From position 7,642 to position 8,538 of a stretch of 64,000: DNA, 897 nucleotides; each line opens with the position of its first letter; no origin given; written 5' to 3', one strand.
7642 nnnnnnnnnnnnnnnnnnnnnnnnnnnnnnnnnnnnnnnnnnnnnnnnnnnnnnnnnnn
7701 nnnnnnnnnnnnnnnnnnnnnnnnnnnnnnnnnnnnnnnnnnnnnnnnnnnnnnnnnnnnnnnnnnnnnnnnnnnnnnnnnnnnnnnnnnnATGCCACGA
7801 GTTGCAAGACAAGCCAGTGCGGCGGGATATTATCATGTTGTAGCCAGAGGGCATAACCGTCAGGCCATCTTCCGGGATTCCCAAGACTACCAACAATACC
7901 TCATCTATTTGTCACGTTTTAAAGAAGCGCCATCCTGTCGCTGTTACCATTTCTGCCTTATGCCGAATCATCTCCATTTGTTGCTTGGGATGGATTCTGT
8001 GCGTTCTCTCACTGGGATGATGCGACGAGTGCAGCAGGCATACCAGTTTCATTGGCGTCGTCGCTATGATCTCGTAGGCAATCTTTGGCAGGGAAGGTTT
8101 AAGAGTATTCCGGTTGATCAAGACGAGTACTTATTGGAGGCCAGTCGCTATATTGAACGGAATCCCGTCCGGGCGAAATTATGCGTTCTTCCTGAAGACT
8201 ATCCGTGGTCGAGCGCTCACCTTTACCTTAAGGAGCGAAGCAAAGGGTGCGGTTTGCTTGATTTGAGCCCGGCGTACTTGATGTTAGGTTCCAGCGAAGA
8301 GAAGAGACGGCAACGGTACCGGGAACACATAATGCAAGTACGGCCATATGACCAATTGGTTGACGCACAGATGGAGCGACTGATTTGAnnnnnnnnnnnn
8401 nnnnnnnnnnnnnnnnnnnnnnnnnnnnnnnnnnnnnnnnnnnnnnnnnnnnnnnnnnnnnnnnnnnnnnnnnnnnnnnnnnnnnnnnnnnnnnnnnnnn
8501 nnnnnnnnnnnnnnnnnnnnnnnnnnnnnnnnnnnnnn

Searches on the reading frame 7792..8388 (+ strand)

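Call 72: search_protein_families(library=pfam, proteins=[window:7792-8388:+], max_evalue=0.0001)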
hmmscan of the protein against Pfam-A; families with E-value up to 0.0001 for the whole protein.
window:7792-8388:+ (198 aa): 1 family
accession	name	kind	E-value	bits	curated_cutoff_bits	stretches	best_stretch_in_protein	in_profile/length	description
PF01797.21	Y1_Tnp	-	1.4e-13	51.5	23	1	12-124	5-121/121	Transposase IS200 like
